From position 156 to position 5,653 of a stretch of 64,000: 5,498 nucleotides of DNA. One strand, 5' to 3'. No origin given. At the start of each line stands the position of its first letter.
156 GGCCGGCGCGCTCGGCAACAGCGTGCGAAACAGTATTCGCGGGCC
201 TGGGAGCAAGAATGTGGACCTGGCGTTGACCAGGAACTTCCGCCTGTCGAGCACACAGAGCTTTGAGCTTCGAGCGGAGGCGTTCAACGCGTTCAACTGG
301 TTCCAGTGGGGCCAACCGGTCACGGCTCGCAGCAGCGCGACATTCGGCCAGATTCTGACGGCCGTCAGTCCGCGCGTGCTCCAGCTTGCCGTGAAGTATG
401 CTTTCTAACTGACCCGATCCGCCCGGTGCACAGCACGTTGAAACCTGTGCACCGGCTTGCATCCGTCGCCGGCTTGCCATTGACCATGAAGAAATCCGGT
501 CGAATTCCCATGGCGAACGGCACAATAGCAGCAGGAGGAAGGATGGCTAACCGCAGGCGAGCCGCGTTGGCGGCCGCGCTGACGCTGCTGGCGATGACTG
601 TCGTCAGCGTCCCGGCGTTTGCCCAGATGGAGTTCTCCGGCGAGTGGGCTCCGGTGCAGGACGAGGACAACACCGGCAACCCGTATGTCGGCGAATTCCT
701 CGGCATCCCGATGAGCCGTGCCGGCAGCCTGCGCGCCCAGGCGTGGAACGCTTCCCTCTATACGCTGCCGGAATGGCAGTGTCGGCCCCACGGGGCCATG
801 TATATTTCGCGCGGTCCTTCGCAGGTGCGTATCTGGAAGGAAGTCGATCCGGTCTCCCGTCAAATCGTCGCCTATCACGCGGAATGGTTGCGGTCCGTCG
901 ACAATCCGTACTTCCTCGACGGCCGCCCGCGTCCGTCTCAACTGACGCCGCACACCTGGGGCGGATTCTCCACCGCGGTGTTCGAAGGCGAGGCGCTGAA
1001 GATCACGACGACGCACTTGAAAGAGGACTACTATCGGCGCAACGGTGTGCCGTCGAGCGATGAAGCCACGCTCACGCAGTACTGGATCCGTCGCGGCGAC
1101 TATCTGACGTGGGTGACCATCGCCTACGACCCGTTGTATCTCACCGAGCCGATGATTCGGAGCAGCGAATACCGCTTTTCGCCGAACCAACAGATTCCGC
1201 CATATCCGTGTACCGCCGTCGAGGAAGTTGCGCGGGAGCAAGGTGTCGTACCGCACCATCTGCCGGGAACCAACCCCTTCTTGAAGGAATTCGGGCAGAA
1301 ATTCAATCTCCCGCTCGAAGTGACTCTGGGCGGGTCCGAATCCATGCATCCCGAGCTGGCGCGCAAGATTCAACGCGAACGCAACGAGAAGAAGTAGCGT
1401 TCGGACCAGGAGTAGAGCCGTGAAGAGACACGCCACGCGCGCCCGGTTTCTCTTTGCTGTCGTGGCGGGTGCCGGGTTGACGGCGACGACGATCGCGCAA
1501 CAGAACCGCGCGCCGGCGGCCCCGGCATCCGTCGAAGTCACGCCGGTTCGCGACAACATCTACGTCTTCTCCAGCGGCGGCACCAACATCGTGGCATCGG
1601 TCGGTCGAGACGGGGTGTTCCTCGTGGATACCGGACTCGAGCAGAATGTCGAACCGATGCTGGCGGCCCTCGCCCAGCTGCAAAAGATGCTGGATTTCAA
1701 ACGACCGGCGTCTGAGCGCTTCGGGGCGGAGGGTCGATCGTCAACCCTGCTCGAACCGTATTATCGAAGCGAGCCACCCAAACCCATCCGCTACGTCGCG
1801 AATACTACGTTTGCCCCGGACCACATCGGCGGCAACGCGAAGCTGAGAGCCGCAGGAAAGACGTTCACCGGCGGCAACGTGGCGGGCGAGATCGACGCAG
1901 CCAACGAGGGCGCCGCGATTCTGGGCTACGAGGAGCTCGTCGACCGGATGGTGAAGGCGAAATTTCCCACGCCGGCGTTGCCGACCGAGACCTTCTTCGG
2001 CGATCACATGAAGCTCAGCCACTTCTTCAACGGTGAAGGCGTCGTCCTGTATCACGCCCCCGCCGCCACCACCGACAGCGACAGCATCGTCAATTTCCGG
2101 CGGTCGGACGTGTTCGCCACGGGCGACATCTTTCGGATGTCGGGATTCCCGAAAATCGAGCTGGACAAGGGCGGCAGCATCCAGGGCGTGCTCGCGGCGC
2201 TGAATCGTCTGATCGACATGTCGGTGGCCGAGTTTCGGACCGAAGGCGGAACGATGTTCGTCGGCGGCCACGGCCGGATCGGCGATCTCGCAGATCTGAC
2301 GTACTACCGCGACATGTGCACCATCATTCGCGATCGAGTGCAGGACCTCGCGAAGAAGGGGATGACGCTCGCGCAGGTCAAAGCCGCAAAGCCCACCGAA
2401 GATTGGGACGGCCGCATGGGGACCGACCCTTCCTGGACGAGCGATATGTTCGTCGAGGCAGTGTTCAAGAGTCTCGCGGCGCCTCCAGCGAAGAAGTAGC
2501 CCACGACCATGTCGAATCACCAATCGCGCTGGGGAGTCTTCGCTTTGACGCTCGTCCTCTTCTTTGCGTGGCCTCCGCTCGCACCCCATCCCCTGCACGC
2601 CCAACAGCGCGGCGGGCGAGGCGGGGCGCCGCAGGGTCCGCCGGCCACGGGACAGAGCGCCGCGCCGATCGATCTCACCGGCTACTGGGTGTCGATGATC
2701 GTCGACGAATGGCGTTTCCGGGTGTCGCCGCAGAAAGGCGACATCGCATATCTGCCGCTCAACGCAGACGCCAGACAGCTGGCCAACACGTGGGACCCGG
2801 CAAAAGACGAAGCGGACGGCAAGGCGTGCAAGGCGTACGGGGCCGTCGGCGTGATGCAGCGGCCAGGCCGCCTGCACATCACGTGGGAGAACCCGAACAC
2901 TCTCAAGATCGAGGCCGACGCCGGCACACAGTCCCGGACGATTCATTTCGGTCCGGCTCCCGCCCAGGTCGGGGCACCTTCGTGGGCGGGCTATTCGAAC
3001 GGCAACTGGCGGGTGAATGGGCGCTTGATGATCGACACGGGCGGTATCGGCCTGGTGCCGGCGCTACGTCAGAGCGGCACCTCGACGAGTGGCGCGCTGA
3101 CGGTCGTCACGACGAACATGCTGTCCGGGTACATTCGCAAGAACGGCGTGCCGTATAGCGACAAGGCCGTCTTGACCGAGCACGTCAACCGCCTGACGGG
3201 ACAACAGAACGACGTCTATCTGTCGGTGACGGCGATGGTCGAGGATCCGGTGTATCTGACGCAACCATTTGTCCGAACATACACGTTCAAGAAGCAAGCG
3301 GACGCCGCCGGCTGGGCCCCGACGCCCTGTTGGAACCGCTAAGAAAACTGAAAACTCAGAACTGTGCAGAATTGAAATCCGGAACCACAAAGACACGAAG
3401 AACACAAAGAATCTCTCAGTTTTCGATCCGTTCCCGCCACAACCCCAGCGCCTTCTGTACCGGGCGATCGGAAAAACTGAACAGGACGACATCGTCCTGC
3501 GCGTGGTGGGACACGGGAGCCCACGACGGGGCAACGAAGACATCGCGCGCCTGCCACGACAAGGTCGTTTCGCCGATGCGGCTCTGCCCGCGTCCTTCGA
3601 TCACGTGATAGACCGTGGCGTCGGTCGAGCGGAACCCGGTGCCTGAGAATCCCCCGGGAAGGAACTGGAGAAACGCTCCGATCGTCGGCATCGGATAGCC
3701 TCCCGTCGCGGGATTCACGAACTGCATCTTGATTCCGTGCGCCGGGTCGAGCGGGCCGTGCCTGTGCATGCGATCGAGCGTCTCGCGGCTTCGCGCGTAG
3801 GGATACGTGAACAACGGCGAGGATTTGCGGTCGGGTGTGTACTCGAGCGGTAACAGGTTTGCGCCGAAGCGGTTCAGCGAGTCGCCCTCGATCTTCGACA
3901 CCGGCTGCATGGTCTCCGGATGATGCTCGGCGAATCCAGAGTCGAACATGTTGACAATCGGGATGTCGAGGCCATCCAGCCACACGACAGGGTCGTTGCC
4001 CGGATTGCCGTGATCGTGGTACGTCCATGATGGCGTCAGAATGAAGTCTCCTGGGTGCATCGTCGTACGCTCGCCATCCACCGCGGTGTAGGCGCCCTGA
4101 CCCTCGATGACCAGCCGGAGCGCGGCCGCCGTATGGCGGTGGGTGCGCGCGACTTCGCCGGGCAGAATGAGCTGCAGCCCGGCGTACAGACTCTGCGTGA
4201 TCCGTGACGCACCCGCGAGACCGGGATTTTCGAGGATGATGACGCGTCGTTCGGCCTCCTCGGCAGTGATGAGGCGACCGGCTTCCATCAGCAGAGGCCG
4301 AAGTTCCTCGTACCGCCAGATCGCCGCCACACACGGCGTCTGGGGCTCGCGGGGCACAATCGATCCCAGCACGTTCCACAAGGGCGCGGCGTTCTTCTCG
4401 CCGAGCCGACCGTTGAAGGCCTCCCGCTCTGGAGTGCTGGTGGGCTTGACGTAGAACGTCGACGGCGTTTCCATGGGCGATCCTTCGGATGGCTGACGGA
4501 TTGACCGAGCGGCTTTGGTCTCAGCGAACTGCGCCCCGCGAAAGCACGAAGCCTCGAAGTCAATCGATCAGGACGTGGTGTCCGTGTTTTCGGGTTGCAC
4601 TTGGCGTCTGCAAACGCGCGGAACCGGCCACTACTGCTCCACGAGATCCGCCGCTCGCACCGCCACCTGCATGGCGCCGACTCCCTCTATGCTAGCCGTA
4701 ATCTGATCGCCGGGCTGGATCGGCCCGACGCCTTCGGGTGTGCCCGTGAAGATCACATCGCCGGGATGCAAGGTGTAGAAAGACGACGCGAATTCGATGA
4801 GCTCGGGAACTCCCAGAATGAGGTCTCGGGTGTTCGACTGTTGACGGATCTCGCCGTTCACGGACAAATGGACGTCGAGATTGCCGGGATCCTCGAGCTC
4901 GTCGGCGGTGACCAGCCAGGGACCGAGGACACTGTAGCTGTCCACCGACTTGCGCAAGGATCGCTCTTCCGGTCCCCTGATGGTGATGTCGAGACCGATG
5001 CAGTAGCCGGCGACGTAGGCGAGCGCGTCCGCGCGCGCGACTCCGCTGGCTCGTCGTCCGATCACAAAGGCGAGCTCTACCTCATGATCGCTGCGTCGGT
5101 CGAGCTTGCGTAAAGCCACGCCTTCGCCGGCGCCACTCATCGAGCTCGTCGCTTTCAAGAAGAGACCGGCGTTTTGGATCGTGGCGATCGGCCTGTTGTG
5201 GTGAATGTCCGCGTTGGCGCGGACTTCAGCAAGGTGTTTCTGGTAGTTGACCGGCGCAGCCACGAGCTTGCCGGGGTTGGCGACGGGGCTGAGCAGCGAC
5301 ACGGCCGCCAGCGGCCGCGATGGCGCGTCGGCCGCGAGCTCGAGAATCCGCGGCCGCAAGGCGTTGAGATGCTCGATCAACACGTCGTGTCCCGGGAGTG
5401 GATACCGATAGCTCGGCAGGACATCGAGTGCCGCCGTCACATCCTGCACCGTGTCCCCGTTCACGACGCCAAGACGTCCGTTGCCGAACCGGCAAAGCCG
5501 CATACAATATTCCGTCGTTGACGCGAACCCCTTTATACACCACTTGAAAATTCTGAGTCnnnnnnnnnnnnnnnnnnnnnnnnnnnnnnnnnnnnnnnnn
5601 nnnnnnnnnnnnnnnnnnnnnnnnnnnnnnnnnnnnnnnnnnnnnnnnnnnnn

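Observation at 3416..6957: LigM-type O-demethylase paired with the gentisate pathway instead of protocatechuate/gallate cleavage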

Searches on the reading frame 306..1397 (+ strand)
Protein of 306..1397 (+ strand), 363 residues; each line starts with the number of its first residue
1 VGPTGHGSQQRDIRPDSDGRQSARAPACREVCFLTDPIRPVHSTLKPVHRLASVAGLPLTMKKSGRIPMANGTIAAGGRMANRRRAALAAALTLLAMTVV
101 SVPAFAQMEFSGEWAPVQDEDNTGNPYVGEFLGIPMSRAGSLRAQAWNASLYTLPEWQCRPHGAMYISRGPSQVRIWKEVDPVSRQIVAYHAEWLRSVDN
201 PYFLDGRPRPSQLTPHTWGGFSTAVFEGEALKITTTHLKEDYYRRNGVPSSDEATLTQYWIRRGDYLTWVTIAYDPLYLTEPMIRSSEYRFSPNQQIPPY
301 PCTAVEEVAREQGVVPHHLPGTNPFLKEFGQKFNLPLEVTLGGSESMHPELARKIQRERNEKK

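Call 3: search_protein_families(library=pfam, proteins=[window:306-1397:+])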
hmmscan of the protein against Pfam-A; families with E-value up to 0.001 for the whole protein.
window:306-1397:+ (363 aa): 0 families

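Call 8: search_protein_families(library=ncbifam, proteins=[window:306-1397:+], max_evalue=0.01)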
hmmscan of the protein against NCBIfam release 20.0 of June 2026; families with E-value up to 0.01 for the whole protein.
window:306-1397:+ (363 aa): 0 families

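Call 59: search_protein_families(library=pfam, proteins=[window:306-1397:+], max_evalue=0.05)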
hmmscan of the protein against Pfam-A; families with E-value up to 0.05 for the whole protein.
window:306-1397:+ (363 aa): 1 family
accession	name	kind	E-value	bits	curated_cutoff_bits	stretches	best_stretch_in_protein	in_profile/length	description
PF17817.7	PDZ_5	-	0.027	15.1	23.6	0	225-246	32-53/71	PDZ domain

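Call 77: search_solved_structures(query=window:306-1397:+, max_evalue=1)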
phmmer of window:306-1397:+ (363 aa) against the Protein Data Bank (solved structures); distinct sequences matched with E-value up to 1: 1.
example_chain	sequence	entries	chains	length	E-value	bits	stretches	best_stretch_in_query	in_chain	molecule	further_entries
7jil_J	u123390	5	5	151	0.72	12.5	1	203-258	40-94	50S ribosomal protein L13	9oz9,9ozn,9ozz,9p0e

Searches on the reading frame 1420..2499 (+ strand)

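Call 3: search_protein_families(library=pfam, proteins=[window:1420-2499:+])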
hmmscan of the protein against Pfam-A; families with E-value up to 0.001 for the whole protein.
window:1420-2499:+ (359 aa): 1 family
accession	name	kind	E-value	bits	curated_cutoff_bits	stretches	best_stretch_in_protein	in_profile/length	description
PF00753.33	Lactamase_B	-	4.7e-09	36.9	22.7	1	56-267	7-187/196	Metallo-beta-lactamase superfamily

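Call 4: search_protein_families(library=ncbifam, proteins=[window:1420-2499:+], max_evalue=0.001)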
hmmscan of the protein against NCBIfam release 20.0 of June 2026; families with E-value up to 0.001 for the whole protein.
window:1420-2499:+ (359 aa): 3 families
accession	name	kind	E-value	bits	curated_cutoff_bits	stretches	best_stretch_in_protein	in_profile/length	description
TIGR04559.1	SoxH_rel_PQQ_2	hypoth_equivalog_domain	1.2e-11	44.6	280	1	116-322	61-252/283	quinoprotein relay system zinc metallohydrolase 2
TIGR04558.1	SoxH_rel_PQQ_1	hypoth_equivalog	0.00024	20.3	300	0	118-330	67-260/285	quinoprotein relay system zinc metallohydrolase 1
NF012229.1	bla_class_B_core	domain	0.00036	20.7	100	0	120-219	49-132/139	metallo-beta-lactamase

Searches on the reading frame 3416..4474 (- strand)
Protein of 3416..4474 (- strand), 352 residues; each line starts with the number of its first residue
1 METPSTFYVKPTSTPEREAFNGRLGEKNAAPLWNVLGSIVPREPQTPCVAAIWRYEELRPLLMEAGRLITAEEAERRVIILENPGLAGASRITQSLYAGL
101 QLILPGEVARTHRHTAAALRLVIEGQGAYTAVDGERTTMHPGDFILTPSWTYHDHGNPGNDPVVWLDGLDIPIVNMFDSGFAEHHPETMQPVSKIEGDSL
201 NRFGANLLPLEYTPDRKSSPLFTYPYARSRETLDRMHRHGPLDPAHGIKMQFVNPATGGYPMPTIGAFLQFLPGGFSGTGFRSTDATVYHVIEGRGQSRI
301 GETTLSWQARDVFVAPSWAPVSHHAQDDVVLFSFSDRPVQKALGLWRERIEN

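Call 3: search_protein_families(library=pfam, proteins=[window:3416-4474:-])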
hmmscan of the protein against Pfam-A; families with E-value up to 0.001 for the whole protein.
window:3416-4474:- (352 aa): 2 families
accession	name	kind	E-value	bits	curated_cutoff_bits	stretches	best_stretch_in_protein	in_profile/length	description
PF07883.17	Cupin_2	-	2.7e-24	85.1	27.2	1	100-167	2-68/70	Cupin domain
PF02311.25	AraC_binding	-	6.2e-06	26.4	21.1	1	106-164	13-70/135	AraC-like ligand binding domain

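Call 4: search_protein_families(library=ncbifam, proteins=[window:3416-4474:-], max_evalue=0.001)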
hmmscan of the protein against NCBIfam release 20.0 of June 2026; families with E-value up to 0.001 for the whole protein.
window:3416-4474:- (352 aa): 3 families
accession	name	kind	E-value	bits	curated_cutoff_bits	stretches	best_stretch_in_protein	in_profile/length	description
TIGR02272.1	gentisate_1_2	equivalog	6.3e-162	538.2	442.1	1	16-348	2-334/336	gentisate 1,2-dioxygenase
NF049978.1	AminoSalDhMabB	equivalog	6.6e-70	236.2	650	1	25-349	9-334/351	5-aminosalicylate 1,2-dioxygenase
NF049940.1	MandnitrLy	equivalog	0.00011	22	140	1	105-158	44-97/130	(R)-mandelonitrile lyase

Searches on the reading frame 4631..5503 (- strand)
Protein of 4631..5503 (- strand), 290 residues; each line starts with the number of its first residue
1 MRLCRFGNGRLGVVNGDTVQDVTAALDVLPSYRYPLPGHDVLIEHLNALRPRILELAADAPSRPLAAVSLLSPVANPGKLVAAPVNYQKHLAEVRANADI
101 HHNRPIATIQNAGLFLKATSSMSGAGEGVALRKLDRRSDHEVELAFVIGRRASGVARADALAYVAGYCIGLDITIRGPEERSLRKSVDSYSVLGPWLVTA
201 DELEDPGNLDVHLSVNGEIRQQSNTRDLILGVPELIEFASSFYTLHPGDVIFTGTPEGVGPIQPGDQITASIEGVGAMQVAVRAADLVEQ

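Call 3: search_protein_families(library=pfam, proteins=[window:4631-5503:-])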
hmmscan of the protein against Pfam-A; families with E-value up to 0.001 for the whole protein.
window:4631-5503:- (290 aa): 1 family
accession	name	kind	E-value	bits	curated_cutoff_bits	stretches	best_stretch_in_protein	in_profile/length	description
PF01557.24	FAA_hydrolase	-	7.8e-54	183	23.9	1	80-282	2-213/214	Fumarylacetoacetate (FAA) hydrolase C-terminal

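Call 4: search_protein_families(library=ncbifam, proteins=[window:4631-5503:-], max_evalue=0.001)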
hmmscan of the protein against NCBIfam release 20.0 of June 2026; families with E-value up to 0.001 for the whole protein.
window:4631-5503:- (290 aa): 7 families
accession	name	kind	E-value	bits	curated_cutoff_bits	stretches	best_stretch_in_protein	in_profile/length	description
TIGR02303.1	HpaG-C-term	equivalog_domain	1.2e-45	155.9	276.4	1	59-282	25-242/245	4-hydroxyphenylacetate degradation bifunctional isomerase/decarboxylase, C-terminal subunit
NF053535.1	DhyDRhmHlse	equivalog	1.5e-45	155.7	500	1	1-279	1-275/284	2,4-didehydro-3-deoxy-L-rhamnonate hydrolase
NF011750.0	PRK15203.1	equivalog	2.6e-34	118.8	811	1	75-279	220-419/429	4-hydroxyphenylacetate degradation bifunctional isomerase/decarboxylase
TIGR02305.1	HpaG-N-term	equivalog_domain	1.7e-32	112.6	228.65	1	78-279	1-202/205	4-hydroxyphenylacetate degradation bifunctional isomerase/decarboxylase, N-terminal subunit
NF007967.0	PRK10691.1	equivalog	8.1e-30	103.8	201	1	79-274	18-211/219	fumarylacetoacetate hydrolase family protein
NF009399.0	PRK12764.1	equivalog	2.1e-27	96.3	444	1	75-276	19-213/501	fumarylacetoacetate hydrolase family protein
TIGR03220.1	catechol_dmpE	equivalog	0.00086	18.8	408.8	0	243-280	216-253/255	2-oxopent-4-enoate hydratase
